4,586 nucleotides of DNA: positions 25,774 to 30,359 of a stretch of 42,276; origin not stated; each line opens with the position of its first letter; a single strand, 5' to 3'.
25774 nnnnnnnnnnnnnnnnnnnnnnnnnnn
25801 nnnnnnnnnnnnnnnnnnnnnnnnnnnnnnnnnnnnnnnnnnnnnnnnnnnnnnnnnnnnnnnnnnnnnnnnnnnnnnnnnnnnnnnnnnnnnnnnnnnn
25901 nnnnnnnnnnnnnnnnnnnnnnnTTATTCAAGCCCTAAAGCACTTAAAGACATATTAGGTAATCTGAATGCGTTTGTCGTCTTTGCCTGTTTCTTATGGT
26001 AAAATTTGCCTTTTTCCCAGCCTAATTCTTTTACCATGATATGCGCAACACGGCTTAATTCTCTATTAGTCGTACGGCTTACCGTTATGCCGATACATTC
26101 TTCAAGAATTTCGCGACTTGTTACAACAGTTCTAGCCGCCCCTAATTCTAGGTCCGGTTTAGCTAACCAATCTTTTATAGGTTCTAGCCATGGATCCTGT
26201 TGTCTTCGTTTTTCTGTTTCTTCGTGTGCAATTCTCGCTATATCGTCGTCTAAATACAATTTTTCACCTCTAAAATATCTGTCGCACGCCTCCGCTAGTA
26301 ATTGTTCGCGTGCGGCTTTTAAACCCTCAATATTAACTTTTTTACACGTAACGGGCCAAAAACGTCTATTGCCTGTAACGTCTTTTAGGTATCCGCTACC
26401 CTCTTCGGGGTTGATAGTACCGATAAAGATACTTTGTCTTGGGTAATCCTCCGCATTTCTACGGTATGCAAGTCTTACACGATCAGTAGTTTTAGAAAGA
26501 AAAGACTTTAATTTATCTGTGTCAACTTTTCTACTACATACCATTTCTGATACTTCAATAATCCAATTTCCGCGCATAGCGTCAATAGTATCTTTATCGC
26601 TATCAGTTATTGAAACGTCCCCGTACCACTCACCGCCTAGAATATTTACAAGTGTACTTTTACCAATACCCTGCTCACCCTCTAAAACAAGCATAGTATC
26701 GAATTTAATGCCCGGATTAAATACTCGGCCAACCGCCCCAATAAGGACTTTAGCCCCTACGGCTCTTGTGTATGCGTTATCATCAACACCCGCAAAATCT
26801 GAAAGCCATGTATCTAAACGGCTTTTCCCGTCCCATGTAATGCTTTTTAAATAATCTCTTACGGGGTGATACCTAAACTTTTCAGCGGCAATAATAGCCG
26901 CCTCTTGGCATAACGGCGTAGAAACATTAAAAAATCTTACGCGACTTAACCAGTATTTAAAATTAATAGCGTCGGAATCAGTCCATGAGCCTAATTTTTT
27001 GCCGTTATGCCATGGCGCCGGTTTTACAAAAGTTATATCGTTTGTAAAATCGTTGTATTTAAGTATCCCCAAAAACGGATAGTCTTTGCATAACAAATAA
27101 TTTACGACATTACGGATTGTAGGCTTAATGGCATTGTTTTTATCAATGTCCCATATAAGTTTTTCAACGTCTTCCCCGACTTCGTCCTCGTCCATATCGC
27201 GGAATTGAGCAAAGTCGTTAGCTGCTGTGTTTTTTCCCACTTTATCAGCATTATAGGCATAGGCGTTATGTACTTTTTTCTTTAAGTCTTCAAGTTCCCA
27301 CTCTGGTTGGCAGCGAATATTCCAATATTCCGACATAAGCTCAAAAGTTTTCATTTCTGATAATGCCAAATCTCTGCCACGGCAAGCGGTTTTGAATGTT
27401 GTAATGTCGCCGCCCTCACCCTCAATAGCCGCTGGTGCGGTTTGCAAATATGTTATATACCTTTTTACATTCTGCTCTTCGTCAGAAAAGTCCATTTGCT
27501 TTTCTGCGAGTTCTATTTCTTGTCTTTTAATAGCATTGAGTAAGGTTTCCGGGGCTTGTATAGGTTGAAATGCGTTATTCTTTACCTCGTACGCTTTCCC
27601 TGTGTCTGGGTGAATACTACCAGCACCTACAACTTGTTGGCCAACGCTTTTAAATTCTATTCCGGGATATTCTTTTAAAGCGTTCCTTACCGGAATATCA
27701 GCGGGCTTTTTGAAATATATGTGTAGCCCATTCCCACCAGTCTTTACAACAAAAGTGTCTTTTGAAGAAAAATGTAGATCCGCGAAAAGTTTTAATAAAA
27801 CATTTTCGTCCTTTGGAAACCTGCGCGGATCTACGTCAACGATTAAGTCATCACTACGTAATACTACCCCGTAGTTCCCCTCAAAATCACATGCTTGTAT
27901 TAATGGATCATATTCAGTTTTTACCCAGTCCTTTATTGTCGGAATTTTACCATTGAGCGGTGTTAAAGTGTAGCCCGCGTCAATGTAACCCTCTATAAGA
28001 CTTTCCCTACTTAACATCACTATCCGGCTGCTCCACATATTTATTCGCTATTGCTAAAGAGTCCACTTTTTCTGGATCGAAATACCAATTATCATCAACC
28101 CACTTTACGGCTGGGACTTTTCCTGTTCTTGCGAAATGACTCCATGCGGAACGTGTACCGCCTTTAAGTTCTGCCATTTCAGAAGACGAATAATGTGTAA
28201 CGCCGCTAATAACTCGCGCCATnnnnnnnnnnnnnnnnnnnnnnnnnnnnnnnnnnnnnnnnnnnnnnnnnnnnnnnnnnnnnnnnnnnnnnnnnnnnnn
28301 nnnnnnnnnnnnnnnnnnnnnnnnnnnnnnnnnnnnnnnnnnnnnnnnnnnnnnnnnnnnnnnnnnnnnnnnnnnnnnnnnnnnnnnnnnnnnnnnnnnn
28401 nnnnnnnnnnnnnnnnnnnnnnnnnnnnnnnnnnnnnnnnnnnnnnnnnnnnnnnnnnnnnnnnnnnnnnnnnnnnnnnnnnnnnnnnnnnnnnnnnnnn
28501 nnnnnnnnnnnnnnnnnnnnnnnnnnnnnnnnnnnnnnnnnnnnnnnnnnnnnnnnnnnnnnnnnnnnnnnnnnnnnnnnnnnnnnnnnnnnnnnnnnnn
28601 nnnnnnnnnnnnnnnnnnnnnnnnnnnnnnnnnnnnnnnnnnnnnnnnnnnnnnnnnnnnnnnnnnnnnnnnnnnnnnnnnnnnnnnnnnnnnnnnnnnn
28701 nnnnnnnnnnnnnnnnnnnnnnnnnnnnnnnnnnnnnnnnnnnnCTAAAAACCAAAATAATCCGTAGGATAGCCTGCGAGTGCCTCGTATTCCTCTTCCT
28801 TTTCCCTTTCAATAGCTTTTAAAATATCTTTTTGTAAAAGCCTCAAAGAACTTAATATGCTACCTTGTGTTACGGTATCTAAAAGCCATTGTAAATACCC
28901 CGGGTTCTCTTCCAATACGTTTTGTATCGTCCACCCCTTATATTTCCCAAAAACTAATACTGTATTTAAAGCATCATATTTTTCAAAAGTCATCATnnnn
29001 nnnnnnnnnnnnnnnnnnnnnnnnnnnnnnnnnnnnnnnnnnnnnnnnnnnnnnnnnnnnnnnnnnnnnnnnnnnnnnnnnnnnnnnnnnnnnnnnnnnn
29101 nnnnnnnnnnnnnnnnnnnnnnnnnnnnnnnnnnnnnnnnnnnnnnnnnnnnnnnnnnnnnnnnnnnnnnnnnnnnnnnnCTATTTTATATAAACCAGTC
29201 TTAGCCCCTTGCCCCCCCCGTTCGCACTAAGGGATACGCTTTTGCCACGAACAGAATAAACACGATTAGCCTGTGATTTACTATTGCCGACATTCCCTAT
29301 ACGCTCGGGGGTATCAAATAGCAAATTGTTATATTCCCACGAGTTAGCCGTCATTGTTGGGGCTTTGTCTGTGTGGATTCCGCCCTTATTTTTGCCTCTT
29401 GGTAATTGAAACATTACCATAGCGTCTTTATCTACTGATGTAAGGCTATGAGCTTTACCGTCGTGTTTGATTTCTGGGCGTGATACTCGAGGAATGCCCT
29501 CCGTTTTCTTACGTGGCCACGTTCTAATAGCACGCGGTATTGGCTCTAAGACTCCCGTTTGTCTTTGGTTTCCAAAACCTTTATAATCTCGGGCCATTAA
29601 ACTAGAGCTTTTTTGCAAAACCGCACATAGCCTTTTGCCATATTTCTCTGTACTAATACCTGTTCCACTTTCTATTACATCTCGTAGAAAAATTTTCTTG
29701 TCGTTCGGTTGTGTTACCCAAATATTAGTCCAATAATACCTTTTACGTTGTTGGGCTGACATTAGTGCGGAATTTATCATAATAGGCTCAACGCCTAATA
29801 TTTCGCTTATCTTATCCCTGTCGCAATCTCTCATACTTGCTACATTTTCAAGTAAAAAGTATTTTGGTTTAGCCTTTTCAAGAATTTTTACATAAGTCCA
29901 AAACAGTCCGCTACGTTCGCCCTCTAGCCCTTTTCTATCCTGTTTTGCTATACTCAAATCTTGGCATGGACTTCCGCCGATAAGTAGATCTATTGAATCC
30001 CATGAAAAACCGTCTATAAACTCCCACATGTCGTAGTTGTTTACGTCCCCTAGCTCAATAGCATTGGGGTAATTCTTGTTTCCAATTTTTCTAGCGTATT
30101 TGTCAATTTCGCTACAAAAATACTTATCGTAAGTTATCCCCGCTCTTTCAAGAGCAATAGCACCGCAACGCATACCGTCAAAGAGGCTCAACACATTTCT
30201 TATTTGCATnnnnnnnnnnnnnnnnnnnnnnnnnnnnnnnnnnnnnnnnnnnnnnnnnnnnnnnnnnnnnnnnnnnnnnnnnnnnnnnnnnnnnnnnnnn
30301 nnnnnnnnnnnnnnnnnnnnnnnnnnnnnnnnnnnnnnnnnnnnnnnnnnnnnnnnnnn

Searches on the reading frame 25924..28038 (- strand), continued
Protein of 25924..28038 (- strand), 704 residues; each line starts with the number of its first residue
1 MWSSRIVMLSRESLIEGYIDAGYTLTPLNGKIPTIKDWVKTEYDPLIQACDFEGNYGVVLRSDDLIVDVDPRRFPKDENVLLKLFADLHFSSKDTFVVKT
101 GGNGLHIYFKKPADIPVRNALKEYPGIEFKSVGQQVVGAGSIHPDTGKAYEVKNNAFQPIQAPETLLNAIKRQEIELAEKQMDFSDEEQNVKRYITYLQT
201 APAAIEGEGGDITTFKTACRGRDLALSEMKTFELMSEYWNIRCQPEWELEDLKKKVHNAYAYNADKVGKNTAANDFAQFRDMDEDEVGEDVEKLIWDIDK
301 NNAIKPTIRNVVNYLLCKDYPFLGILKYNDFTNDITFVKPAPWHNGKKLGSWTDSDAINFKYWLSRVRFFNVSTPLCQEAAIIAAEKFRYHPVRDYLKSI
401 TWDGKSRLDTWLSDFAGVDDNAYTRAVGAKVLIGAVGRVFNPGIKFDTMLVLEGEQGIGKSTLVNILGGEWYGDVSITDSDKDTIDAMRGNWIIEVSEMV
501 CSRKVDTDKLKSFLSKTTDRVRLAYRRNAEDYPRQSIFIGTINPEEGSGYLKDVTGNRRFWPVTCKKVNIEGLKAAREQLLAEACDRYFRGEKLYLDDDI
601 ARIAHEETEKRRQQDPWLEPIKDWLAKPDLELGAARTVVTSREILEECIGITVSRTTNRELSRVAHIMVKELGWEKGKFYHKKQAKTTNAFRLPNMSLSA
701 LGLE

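Call 45: find_encoding_contigs(protein=P0092, flank=10000, max_places=10)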
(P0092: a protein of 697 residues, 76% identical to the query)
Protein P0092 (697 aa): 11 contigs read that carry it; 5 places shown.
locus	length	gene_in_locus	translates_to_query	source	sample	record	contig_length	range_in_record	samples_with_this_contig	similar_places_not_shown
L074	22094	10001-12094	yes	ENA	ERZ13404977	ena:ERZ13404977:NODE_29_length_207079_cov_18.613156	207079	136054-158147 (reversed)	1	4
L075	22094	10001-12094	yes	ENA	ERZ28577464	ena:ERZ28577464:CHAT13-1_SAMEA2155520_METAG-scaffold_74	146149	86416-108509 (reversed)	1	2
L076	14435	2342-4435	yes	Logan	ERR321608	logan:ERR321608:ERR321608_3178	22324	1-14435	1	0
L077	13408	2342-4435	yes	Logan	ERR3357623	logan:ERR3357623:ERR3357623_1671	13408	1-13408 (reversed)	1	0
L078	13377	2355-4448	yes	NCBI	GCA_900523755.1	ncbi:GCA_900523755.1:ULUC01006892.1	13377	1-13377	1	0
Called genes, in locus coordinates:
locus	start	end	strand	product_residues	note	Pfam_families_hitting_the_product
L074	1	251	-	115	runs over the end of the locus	-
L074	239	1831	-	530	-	-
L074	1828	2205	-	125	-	-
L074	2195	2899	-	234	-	-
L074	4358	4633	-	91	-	-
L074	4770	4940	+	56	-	-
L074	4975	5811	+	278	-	PF08401:ArdcN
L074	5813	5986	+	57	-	-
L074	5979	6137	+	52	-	-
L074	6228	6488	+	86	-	-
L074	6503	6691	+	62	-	-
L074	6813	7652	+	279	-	-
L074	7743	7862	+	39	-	-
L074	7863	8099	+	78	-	-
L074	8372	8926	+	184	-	PF05869:Dam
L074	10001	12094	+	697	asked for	PF09250:Prim-Pol, PF05272:VapE-like_dom, PF19263:DUF5906 (weak)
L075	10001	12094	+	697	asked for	PF09250:Prim-Pol, PF05272:VapE-like_dom, PF19263:DUF5906 (weak)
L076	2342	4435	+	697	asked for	PF09250:Prim-Pol, PF05272:VapE-like_dom, PF19263:DUF5906 (weak)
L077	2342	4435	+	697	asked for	PF09250:Prim-Pol, PF05272:VapE-like_dom, PF19263:DUF5906 (weak)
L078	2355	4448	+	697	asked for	PF09250:Prim-Pol, PF05272:VapE-like_dom, PF19263:DUF5906 (weak)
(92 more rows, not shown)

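Call 50: find_encoding_contigs(protein=P0106, flank=10000, max_places=1)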
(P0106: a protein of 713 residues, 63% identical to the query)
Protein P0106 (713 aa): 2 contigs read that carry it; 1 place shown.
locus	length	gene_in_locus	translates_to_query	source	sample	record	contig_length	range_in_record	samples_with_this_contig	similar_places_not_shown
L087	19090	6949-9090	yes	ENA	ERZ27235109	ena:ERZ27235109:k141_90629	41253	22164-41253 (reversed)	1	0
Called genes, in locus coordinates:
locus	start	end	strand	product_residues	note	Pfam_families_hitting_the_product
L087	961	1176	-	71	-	-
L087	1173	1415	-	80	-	-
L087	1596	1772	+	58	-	-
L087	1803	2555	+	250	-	PF08401:ArdcN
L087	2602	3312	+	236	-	-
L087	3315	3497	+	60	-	-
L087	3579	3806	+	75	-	-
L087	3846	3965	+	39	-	-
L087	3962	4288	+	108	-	-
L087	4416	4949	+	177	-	PF05869:Dam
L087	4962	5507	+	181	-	PF00145:DNA_methylase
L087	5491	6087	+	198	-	PF00145:DNA_methylase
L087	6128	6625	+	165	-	-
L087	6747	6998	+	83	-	-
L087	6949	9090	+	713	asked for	PF09250:Prim-Pol, PF05272:VapE-like_dom, PF19263:DUF5906 (weak)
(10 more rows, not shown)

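Call 51: find_encoding_contigs(protein=P0111, flank=10000, max_places=1)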
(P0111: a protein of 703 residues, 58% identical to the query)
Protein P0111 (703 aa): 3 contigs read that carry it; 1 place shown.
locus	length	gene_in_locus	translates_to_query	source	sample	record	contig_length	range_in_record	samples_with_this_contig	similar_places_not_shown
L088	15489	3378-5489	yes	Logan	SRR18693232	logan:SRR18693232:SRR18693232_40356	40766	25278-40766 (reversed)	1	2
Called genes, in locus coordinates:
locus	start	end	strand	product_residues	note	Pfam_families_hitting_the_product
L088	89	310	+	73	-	-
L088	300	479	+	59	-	-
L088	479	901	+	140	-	-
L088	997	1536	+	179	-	PF05869:Dam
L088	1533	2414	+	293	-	PF00145:DNA_methylase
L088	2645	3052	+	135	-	-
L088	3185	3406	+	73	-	-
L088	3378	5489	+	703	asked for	PF09250:Prim-Pol, PF05272:VapE-like_dom, PF19263:DUF5906 (weak)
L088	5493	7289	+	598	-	PF00176:SNF2-rel_dom, PF00270:DEAD (weak), PF04851:ResIII, PF00271:Helicase_C (weak)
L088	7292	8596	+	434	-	PF10926:DUF2800, PF12705:PDDEXK_1, PF10926:DUF2800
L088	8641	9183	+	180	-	PF10991:Enc34_ssDNA-bd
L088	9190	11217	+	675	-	PF00476:DNA_pol_A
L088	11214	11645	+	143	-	PF13392:HNH_3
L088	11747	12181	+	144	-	-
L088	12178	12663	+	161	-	-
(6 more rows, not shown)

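Call 52: find_encoding_contigs(protein=P0100, flank=10000, max_places=1)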
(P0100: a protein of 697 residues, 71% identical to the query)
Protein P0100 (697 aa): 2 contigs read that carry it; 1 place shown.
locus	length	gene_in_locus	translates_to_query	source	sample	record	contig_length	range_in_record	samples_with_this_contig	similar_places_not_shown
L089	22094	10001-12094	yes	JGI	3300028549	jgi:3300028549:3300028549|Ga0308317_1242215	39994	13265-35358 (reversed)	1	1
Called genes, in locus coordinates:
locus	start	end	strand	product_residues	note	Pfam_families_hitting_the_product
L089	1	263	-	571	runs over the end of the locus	PF12236:Head-tail_con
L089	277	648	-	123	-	-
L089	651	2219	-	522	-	-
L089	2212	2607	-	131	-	-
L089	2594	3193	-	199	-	-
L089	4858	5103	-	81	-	PF20075:DUF6471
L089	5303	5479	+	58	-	-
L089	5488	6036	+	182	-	PF07215:DUF1419 (weak)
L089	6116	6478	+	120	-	-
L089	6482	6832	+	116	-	-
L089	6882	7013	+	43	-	-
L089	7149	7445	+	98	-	-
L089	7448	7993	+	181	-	PF05869:Dam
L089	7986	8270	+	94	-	-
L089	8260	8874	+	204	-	PF18909:dGTP_diPhyd_N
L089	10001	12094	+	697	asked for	PF09250:Prim-Pol, PF05272:VapE-like_dom, PF19263:DUF5906 (weak)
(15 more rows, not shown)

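Call 53: find_encoding_contigs(protein=P0088, flank=10000, max_places=1)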
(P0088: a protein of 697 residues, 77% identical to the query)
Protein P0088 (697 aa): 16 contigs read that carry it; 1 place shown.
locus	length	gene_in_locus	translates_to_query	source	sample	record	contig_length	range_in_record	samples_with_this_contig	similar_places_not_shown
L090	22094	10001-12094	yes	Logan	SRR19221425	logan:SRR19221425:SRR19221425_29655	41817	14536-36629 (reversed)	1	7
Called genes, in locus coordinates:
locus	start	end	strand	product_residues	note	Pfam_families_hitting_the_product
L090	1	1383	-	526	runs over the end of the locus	-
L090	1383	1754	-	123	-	-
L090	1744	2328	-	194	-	-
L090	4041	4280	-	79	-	-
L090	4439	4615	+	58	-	-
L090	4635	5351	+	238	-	PF08401:ArdcN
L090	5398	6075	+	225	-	-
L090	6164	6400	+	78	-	-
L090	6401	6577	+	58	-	-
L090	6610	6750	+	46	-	-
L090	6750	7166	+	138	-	-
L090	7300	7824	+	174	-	PF05869:Dam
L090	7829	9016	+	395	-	PF00145:DNA_methylase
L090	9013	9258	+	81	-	PF20600:ExoX-like_C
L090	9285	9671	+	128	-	-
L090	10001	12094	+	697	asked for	PF09250:Prim-Pol, PF05272:VapE-like_dom, PF19263:DUF5906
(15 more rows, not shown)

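Call 73: search_solved_structures(query=window:25924-28038:-, max_evalue=0.01, show_alignments=2)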
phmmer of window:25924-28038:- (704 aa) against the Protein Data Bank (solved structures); distinct sequences matched with E-value up to 0.01: 1.
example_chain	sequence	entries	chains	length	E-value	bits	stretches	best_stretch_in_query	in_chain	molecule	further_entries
7pds_A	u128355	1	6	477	1.2e-52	182.4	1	302-628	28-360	Similar to D. nodosus vapE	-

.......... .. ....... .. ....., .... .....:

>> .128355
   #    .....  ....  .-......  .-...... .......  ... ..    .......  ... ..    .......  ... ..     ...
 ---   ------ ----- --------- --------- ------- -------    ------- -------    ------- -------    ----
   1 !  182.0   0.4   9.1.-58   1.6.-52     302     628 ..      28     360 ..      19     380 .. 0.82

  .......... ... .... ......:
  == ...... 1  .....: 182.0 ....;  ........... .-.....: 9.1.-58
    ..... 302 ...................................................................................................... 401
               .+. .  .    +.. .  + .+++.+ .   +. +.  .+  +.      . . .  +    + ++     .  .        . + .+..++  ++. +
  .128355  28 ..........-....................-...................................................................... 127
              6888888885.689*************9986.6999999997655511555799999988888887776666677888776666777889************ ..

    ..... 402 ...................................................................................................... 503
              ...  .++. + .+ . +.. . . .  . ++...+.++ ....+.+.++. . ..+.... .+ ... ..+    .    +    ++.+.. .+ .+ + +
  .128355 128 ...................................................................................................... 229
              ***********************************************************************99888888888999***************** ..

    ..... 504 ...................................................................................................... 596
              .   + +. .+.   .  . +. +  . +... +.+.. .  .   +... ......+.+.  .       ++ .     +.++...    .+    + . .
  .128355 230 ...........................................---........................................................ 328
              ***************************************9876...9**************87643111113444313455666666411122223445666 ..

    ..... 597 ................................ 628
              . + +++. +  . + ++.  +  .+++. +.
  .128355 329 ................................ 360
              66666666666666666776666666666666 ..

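Call 84: predict_structure(alignment_id=A3)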
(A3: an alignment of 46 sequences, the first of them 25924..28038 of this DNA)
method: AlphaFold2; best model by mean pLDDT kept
length: 704 residues; sequences in the alignment: 46
mean_pLDDT: 86.8   pTM: 0.53
mean pLDDT of the five models: 86.8, 86.6, 86.0, 85.7, 85.5
residues with pLDDT >= 90: 381; 70-90: 260; 50-70: 34; < 50: 29
segments of 3 or more residues with pLDDT < 50: 1-6, 174-181, 278-291
pLDDT, mean of each block of 10 residues (from residue 1): 49 91 93 88 87 92 95 90 92 93 94 90 93 94 92 92 92 48 73 89 85 90 90 93 90 89 76 57 37 77 90 89 90 91 82 92 93 93 92 96 96 97 96 97 93 93 96 80 83 89 79 89 82 94 78 79 95 97 97 93 90 85 87 85 90 85 88 90 89 75 55
secondary structure, 60 per line:
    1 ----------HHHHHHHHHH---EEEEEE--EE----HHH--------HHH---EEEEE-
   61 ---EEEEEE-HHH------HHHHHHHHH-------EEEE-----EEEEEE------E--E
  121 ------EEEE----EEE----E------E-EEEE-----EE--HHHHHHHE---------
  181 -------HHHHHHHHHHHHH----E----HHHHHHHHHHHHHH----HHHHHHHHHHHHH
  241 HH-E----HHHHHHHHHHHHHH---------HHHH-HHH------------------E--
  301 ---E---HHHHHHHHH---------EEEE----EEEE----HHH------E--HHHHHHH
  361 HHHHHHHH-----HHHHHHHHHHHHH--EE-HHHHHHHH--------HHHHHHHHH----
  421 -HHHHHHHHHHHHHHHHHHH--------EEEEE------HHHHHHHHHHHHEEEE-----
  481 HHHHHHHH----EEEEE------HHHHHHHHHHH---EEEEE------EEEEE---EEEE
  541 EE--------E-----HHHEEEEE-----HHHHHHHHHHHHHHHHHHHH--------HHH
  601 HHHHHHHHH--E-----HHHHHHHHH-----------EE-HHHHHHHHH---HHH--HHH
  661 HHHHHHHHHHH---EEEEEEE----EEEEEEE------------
elements in order (helices of 4 or more, strands of 3 or more residues): H11-20 E24-29 E55-59 E64-69 H80-88 E96-99 E105-110 E127-130 E135-137 E151-154 H164-170 H188-200 H210-223 H228-242 H249-262 H272-275 H308-316 E326-329 E334-337 H354-368 H374-386 H392-399 H408-416 H422-440 E449-453 H460-471 E472-475 H481-488 E493-497 H504-514 E518-522 E529-533 E537-542 E560-564 H570-589 H598-609 H618-626 H641-649 H658-671 E675-681 E686-692

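Call 86: fold_search(model_id=the predicted structure, library=pdb)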
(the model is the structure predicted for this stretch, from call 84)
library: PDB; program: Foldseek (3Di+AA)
matches with E <= 10: 948; with E <= 0.001: 239
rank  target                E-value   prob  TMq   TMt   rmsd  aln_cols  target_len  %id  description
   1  7pds_A                1.4e-28  1.00  0.48  0.72   5.0       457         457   25  The structure of PriRep1 with dsDNA (released 2022-07-13)
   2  7pds_B                4.6e-28  1.00  0.49  0.73   4.4       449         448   26  The structure of PriRep1 with dsDNA (released 2022-07-13)
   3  7pds_C                7.4e-28  1.00  0.48  0.72   4.5       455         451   25  The structure of PriRep1 with dsDNA (released 2022-07-13)
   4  7pds_F                7.8e-28  1.00  0.51  0.77   3.7       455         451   25  The structure of PriRep1 with dsDNA (released 2022-07-13)
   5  7pds_D                1.6e-27  1.00  0.49  0.72   4.5       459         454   25  The structure of PriRep1 with dsDNA (released 2022-07-13)
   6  7pds_E                3.1e-27  1.00  0.48  0.72   5.0       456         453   26  The structure of PriRep1 with dsDNA (released 2022-07-13)
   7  8iqi_A                2.2e-09  1.00  0.28  0.23  29.8       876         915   13  Structure of Full-Length AsfvPrimPol in Complex-Form (released 2023-07-26)
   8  8ww7_H                3.0e-09  1.00  0.26  0.21  30.0       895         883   12  Structure of AMPPNP-Form AsfvPrimPol Dodecamer (released 2025-04-30)
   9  8ww7_J                4.6e-09  1.00  0.24  0.21  31.0       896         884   12  Structure of AMPPNP-Form AsfvPrimPol Dodecamer (released 2025-04-30)
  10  8ww7_B                5.4e-09  1.00  0.29  0.24  30.8       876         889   13  Structure of AMPPNP-Form AsfvPrimPol Dodecamer (released 2025-04-30)
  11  8ww8_B                8.7e-09  1.00  0.27  0.23  30.1       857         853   12  Structure of Apo-Form AsfvPrimPol Hexamer (released 2025-04-30)
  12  8ww9_I                1.0e-08  1.00  0.26  0.22  30.9       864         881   12  Structure of ADP-Form AsfvPrimPol Dodecamer (released 2025-04-30)
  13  8ww7_I                1.6e-08  1.00  0.27  0.23  30.7       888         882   11  Structure of AMPPNP-Form AsfvPrimPol Dodecamer (released 2025-04-30)
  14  8ww7_E                1.6e-08  1.00  0.28  0.23  30.2       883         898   12  Structure of AMPPNP-Form AsfvPrimPol Dodecamer (released 2025-04-30)
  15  6k9c_B                1.7e-08  1.00  0.30  0.44   8.2       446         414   13  The apo structure of NrS-1 C terminal region (305-718) (released 2020-04-08)
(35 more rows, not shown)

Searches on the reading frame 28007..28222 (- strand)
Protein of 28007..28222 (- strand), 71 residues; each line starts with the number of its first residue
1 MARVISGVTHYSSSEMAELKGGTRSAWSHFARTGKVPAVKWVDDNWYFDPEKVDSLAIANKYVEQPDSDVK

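Call 57: search_protein_families(library=phrogs, proteins=[window:28007-28222:-], max_evalue=0.01)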
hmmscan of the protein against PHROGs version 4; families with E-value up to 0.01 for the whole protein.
window:28007-28222:- (71 aa): 0 families

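Call 58: search_protein_families(library=pfam, proteins=[window:28007-28222:-], max_evalue=0.05)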
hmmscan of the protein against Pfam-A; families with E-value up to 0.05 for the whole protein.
window:28007-28222:- (71 aa): 1 family
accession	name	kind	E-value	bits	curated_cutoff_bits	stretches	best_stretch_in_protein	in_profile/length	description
PF10743.14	Phage_Cox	-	0.044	14.1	27.5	1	12-43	13-44/87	Regulatory phage protein cox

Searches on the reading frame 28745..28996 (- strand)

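Call 57: search_protein_families(library=phrogs, proteins=[window:28745-28996:-], max_evalue=0.01)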
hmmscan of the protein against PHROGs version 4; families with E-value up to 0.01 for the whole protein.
window:28745-28996:- (83 aa): 2 families
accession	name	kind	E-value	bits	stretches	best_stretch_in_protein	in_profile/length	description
phrog_10048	-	unknown function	0.00058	20.2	1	6-67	183-245/273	-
phrog_12402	-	unknown function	0.002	19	1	8-44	226-262/280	-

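Call 58: search_protein_families(library=pfam, proteins=[window:28745-28996:-], max_evalue=0.05)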
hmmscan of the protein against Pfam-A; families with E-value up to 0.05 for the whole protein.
window:28745-28996:- (83 aa): 1 family
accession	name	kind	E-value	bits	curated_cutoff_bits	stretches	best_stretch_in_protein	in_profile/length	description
PF20600.3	ExoX-like_C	-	7.4e-10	38.5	26.5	1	16-39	3-26/30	Exodeoxyribonuclease X-like C-terminal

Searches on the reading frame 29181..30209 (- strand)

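Call 57: search_protein_families(library=phrogs, proteins=[window:29181-30209:-], max_evalue=0.01)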
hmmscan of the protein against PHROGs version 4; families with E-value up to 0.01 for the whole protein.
window:29181-30209:- (342 aa): 7 families
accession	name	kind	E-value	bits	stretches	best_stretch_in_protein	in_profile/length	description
phrog_116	-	other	6.6e-42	144.7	1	5-175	209-384/779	DNA methyltransferase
phrog_363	-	other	1.3e-27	97.8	1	5-129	55-171/327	DNA methyltransferase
phrog_17284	-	unknown function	8.1e-12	45.9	1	144-191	2-49/245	-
phrog_29583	-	other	4.7e-10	39.8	1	61-129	63-134/468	DNA methyltransferase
phrog_5999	-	other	3.4e-05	24.8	1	30-108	28-105/109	DNA methyltransferase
phrog_864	-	DNA, RNA and nucleotide metabolism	0.00089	18.8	1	58-339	681-949/1064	DNA primase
phrog_36267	-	other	0.0079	16.9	0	7-78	4-74/151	DNA methyltransferase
